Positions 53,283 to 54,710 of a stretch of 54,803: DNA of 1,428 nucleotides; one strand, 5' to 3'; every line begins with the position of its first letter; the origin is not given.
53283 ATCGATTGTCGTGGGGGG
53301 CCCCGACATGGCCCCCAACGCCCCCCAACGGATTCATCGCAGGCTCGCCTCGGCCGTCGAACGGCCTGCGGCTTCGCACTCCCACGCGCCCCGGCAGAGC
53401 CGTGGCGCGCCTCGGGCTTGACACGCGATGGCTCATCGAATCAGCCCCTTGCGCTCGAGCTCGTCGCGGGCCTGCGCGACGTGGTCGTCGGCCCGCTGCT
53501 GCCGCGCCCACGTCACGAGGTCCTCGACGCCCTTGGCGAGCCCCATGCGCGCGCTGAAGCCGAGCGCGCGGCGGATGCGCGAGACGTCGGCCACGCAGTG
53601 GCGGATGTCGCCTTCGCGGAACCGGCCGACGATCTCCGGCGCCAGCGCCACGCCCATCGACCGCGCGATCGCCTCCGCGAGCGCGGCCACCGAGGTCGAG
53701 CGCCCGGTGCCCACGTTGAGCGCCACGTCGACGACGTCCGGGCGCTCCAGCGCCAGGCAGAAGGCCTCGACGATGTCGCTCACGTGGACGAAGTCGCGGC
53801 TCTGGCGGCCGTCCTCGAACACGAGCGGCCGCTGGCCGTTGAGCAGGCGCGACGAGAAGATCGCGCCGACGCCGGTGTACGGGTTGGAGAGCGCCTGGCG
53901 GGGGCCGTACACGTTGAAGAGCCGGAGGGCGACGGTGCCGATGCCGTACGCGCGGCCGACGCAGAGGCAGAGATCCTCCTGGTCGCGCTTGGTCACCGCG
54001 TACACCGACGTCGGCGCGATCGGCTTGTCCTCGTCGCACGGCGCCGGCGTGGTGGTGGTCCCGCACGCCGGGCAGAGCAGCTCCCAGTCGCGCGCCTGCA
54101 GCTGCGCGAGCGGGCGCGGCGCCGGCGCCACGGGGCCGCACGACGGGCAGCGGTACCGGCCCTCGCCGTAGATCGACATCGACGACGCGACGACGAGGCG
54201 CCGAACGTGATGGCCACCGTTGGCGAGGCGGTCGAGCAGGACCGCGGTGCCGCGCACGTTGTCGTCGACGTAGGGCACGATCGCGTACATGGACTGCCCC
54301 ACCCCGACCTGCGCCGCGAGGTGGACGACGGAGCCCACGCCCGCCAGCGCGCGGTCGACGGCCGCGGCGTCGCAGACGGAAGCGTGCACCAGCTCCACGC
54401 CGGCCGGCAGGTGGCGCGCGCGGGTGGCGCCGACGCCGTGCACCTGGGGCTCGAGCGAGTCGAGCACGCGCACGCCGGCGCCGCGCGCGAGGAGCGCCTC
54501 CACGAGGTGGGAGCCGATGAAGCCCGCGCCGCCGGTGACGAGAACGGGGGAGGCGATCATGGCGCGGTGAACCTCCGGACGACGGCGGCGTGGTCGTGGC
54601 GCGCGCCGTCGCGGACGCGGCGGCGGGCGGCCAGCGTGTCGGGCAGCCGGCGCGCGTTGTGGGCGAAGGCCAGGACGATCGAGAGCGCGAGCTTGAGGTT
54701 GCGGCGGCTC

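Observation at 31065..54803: A glycoconjugate locus of at least 23 kb built on polyprenyl-phosphate/GT-C logic, with no Wzx/Wzy/Wzz or ABC exporter in view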

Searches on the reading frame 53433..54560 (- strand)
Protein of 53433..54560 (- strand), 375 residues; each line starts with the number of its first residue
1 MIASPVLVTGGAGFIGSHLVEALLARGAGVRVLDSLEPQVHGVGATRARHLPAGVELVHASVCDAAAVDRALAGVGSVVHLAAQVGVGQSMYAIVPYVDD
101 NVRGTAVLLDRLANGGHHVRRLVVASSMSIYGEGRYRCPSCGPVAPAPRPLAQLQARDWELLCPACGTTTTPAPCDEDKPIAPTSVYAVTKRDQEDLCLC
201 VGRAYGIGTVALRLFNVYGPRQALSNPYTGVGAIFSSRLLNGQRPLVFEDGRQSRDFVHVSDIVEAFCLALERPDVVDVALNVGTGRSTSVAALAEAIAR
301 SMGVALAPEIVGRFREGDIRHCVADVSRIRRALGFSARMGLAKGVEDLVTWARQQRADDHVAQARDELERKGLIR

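Call 7: search_protein_families(library=pfam, proteins=[window:53433-54560:-], max_evalue=0.01)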
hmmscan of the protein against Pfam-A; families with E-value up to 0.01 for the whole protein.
window:53433-54560:- (375 aa): 9 families
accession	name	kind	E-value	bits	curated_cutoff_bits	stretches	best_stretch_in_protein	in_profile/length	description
PF01370.27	Epimerase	-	5.4e-50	170.5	20.9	2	175-284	127-240/240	NAD dependent epimerase/dehydratase family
PF16363.11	GDP_Man_Dehyd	-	2.1e-44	152.8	27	2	172-347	138-331/332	GDP-mannose 4,6 dehydratase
PF01073.25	3Beta_HSD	-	1.6e-17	63.9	22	1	7-133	1-122/280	3-beta hydroxysteroid dehydrogenase/isomerase family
PF02719.21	Polysacc_synt_2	-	7.3e-11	42.2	20.2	1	6-126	1-127/293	Polysaccharide biosynthesis protein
PF07993.18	NAD_binding_4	-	1.4e-08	34.7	20.1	2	68-233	82-217/258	Male sterility protein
PF13460.12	NAD_binding_10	-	3.7e-07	30.6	27.2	1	10-133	1-104/184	NAD(P)H-binding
PF05368.20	NmrA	-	4e-06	27.1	27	1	5-83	4-78/298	NmrA-like family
PF08659.16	KR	-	0.0005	20.5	22.6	1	6-76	3-76/180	KR domain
PF00106.31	adh_short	-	0.0039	17.1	26.6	1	6-81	3-81/195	short chain dehydrogenase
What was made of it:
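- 53433..54560 (-): NAD-dependent sugar epimerase/dehydratase (SDR) with an inserted Cys4 motif (CPSC138...CPAC163). PF01370 E 5e-50, split into two stretches around the insert (call 7).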

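Call 10: find_encoding_contigs(protein=window:53433-54560:-, flank=10000, max_places=6)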
Protein window:53433-54560:- (375 aa): 2 contigs read that carry it; 2 places shown.
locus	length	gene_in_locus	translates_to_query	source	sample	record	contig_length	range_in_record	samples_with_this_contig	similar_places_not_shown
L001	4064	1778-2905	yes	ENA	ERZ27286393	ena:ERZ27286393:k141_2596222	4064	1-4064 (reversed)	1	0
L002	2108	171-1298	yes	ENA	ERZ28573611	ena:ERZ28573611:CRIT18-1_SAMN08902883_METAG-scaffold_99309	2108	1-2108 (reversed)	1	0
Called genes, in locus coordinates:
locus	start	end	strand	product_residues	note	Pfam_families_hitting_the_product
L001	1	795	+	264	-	?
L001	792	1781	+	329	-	PF00535:Glycos_transf_2, PF13641:Glyco_tranf_2_3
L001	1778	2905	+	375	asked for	PF01073:3Beta_HSD, PF01370:Epimerase, PF02719:Polysacc_synt_2, PF05368:NmrA (weak), PF13460:NAD_binding_10 (weak), PF16363:GDP_Man_Dehyd, PF01370:Epimerase, PF16363:GDP_Man_Dehyd, +1 more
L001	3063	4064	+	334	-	?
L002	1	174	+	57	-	?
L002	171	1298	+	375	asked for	PF01073:3Beta_HSD, PF01370:Epimerase, PF02719:Polysacc_synt_2, PF05368:NmrA (weak), PF13460:NAD_binding_10 (weak), PF16363:GDP_Man_Dehyd, PF01370:Epimerase, PF16363:GDP_Man_Dehyd, +1 more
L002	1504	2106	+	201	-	?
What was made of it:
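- Tried and rejected: The first look-up of the SDR protein returned only short contigs (call 10).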

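Call 11: search_protein_families(library=pfam, proteins=[L001:1-795:+, L001:792-1781:+], max_evalue=0.001)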
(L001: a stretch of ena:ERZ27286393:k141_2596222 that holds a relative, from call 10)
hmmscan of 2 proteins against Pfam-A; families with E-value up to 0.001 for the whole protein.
L001:1-795:+ (264 aa): 9 families
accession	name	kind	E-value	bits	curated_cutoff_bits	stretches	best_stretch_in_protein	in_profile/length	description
PF13489.12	Methyltransf_23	-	6.6e-25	88.2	27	1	17-177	10-162/164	Methyltransferase domain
PF08241.18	Methyltransf_11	-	4.6e-17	62.9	21.2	1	33-124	1-95/95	Methyltransferase domain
PF13649.12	Methyltransf_25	-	1.3e-13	51.9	27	1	33-120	2-97/97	Methyltransferase domain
PF08242.18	Methyltransf_12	-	1.1e-11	45.8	30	1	33-122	1-98/98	Methyltransferase domain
PF07021.18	MetW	-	1.9e-11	44.4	21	1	30-144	15-128/193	Methionine biosynthesis protein MetW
PF13847.12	Methyltransf_31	-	1.4e-08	35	27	1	31-131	6-117/145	Methyltransferase domain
PF03141.22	Methyltransf_29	-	6.5e-08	32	23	1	27-130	116-223/506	Putative S-adenosyl-L-methionine-dependent methyltransferase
PF01209.24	Ubie_methyltran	-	0.00019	21.3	20.1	1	22-124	41-151/233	ubiE/COQ5 methyltransferase family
PF20922.3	Anamorsin_N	-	0.00052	20.2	27.1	1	86-133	48-96/163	Anamorsin, N-terminal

L001:792-1781:+ (329 aa): 4 families
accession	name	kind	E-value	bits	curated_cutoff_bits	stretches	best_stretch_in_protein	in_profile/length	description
PF00535.33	Glycos_transf_2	-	1.1e-19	71.5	23.3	1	11-125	4-124/168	Glycosyl transferase family 2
PF13641.12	Glyco_tranf_2_3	-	2.3e-11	44.6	27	1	7-216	3-212/230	Glycosyltransferase like family 2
PF13632.12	Glyco_trans_2_3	-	2e-05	25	27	1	169-278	78-186/198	Glycosyl transferase family group 2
PF10111.15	Glyco_tranf_2_2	-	0.00071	19.6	27.3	0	16-102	11-103/276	Glycosyltransferase like family 2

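Call 26: search_protein_families(library=ncbifam, proteins=[window:53433-54560:-], max_evalue=0.001)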
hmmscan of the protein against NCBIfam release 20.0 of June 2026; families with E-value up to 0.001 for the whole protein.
window:53433-54560:- (375 aa): 31 families (the best 25 are shown)
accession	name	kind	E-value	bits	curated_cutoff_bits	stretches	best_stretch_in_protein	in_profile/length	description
TIGR01179.1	galE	equivalog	2.1e-42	145.2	262.3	2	6-134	2-128/332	UDP-glucose 4-epimerase GalE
TIGR04180.1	EDH_00030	hypoth_equivalog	9.6e-39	133.2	475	2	6-136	1-130/297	NAD-dependent 4,6-dehydratase LegB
TIGR01181.1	dTDP_gluc_dehyt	equivalog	5.7e-34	117.6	365.1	2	175-356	139-315/321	dTDP-glucose 4,6-dehydratase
NF007956.0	PRK10675.1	subfamily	1.5e-23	83.5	394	2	6-133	3-130/338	UDP-glucose 4-epimerase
TIGR02197.1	heptose_epim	equivalog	1.8e-23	83.2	274.6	2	177-353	127-314/316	ADP-glyceromanno-heptose 6-epimerase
NF011728.1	PRK15181.1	equivalog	1.7e-21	76.6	760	1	177-353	155-338/348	Vi polysaccharide biosynthesis UDP-N-acetylglucosaminuronic acid C-4 epimerase TviC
TIGR03466.1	HpnA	hypoth_equivalog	2.1e-15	56.4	367.65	1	5-132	2-118/327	hopanoid-associated sugar epimerase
NF008360.0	PRK11150.1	equivalog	2.3e-15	56.6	452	1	209-353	162-307/310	ADP-glyceromanno-heptose 6-epimerase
NF007582.0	PRK10217.1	equivalog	3.1e-15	56.1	698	2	6-110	4-110/355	dTDP-glucose 4,6-dehydratase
NF007490.0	PRK10084.1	subfamily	2.9e-14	52.8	649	2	6-110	3-109/361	dTDP-glucose 4,6-dehydratase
NF042422.1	oxyalk_red_OleD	equivalog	4.8e-14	52.5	580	1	6-131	3-114/329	2-alkyl-3-oxoalkanoate reductase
NF047922.1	GDPFucSynFcl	equivalog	3.6e-12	46.4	500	1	185-353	132-302/308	GDP-L-fucose synthase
NF043036.1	ErythonDh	equivalog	1.5e-11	44.1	325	1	6-133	3-131/321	D-erythronate dehydrogenase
NF042423.1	oxyalk_red_Shew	equivalog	5.1e-10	38.9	580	1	5-133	10-124/331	2-alkyl-3-oxoalkanoate reductase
TIGR01777.1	yfcH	hypoth_equivalog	7.2e-10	38.9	207.35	1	6-134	1-119/292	TIGR01777 family oxidoreductase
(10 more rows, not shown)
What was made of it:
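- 53433..54560 (-): GalE and LegB-like but below curated cut-offs (call 26).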

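Call 59: find_related_loci(query=L001:1-795:+, collection=metagenome_contigs, flank=10000)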
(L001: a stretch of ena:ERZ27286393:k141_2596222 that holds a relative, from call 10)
Query L001:1-795:+ (264 aa) in metagenome_contigs; peptide patterns used: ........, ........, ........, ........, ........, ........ (x = any residue, [..] = any of these).
505 stretches matched a pattern; 54 encode a relative of the query (tblastn E <= 1e-3); 54 distinct loci.
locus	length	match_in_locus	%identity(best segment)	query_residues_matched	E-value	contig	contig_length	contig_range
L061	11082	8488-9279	99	1-264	4e-169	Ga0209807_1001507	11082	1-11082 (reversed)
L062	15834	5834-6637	97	1-264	4e-166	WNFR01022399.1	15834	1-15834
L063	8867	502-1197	94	1-232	6e-139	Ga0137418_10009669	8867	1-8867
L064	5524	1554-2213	99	1-220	3e-139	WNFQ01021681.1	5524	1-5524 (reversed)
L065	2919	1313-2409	90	2-221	4e-133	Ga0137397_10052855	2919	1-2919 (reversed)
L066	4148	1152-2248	91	2-221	5e-130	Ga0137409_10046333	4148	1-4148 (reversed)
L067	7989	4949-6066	90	2-221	5e-127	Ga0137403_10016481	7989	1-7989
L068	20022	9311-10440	90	2-221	5e-127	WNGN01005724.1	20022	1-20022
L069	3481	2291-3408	90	2-221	2e-130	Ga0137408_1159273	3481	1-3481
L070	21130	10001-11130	89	2-221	3e-126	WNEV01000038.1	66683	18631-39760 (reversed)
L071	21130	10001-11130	89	2-221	3e-126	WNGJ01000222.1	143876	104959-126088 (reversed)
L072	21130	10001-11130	89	2-221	3e-126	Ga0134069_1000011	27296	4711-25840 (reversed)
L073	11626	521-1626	88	2-224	2e-125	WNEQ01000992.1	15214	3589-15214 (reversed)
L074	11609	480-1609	89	2-221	1e-125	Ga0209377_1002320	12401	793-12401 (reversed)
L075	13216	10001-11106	88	2-224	2e-125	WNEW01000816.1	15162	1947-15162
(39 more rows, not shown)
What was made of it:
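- Tried and rejected: The metagenome scan with the adjacent methyltransferase was needed to obtain the 10 kb extension (call 59).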

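Call 62: search_protein_families(library=pfam, proteins=[L061:1-423:+, L061:427-1233:+, L061:1242-2336:+, L061:2347-5610:+, L061:5614-7068:+, L061:7065-8468:+, L061:8479-9282:+, L061:9270-10268:+], max_evalue=0.0001)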
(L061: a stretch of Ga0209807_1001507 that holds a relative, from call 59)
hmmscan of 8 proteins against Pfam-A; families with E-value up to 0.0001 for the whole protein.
L061:1-423:+ (140 aa): 2 families
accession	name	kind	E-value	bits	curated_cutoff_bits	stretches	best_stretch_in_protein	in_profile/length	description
PF10531.15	SLBB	-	3.8e-07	30.3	27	1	32-75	1-44/55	SLBB domain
PF22461.2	SLBB_2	-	1.4e-06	28.7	27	1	32-84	2-55/79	SLBB domain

L061:427-1233:+ (268 aa): 4 families
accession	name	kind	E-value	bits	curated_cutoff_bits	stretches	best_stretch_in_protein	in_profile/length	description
PF13401.12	AAA_22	-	1.8e-24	87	27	1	41-171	3-129/130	AAA domain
PF13191.12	AAA_16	-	5e-07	30.8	32.6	1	30-155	10-163/167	AAA ATPase domain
PF13604.12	AAA_30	-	5.8e-06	26.6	27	1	39-138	14-103/191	AAA domain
PF13245.12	AAA_19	-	7.1e-05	23.4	25.1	0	43-155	11-119/134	AAA domain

L061:1242-2336:+ (364 aa): 2 families
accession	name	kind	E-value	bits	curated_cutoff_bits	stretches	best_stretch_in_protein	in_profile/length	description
PF13487.12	HD_5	-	1.2e-23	84.2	27.2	1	137-284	17-166/170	HD domain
PF01966.28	HD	-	4.6e-07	30.6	22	1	137-256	4-115/116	HD domain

L061:2347-5610:+ (1087 aa): 5 families
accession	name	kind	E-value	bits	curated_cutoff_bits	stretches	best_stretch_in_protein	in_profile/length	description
PF13614.12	AAA_31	-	5.9e-11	43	27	1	518-664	14-149/177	AAA domain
PF13807.11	GNVR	-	4e-10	39.9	27.7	1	342-418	5-81/82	G-rich domain on putative tyrosine kinase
PF02706.20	Wzz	-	1.3e-09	38.7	25.5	1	5-92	2-89/91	Chain length determinant protein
PF05036.18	SPOR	-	2.8e-07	31.2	21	0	936-1008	2-75/76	SPOR domain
PF10609.15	ParA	-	8.5e-06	25.8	27.1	0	517-558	15-56/246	NUBPL iron-transfer P-loop NTPase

L061:5614-7068:+ (484 aa): 1 family
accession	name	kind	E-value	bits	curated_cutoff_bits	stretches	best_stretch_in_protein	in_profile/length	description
PF04932.20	Wzy_C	-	2.4e-12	47.3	31.7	1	252-388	3-149/149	O-Antigen ligase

L061:7065-8468:+ (467 aa): 3 families
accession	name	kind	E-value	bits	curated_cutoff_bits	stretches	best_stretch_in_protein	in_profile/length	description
PF01943.22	Polysacc_synt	-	4.2e-19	69.5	28.2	1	3-268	2-272/274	Polysaccharide biosynthesis protein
PF13440.11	Polysacc_synt_3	-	1.4e-14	54.5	23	1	27-319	2-292/293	Polysaccharide biosynthesis protein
PF03023.19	MurJ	-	1.2e-12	47.6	27.4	1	255-445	250-442/451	Lipid II flippase MurJ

L061:8479-9282:+ (267 aa): 7 families
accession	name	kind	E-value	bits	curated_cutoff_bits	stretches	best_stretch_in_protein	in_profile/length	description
PF13489.12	Methyltransf_23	-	1.2e-24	87.3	27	1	20-180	10-162/164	Methyltransferase domain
PF08241.18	Methyltransf_11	-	1.4e-17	64.6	21.2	1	36-127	1-95/95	Methyltransferase domain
PF13649.12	Methyltransf_25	-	4.2e-14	53.4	27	1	36-123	2-97/97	Methyltransferase domain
PF08242.18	Methyltransf_12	-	3.6e-12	47.3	30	1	36-125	1-98/98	Methyltransferase domain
PF07021.18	MetW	-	2.7e-11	43.9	21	1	33-147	15-128/193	Methionine biosynthesis protein MetW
PF13847.12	Methyltransf_31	-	3.9e-09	36.8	27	1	34-134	6-117/145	Methyltransferase domain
PF03141.22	Methyltransf_29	-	7.8e-08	31.8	23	1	30-133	116-223/506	Putative S-adenosyl-L-methionine-dependent methyltransferase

L061:9270-10268:+ (332 aa): 3 families
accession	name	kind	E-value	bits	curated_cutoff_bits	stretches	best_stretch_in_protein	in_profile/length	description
PF00535.33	Glycos_transf_2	-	1.3e-19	71.2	23.3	1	14-128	4-124/168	Glycosyl transferase family 2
PF13641.12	Glyco_tranf_2_3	-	2e-11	44.8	27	1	10-219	3-212/230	Glycosyltransferase like family 2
PF13632.12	Glyco_trans_2_3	-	2e-05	24.9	27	1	172-281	78-186/198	Glycosyl transferase family group 2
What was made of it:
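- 54557..54803 (-): C-terminal 81 aa of a 332-aa GT2 glycosyltransferase. The gene is cut by the window end. The full-length protein hits PF00535 (calls 11, 62).
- On Wzx/Wzy-dependent polysaccharide pathway: A PF04932 Wzy_C protein of 484 aa is at L061:5614-7068 (call 62).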
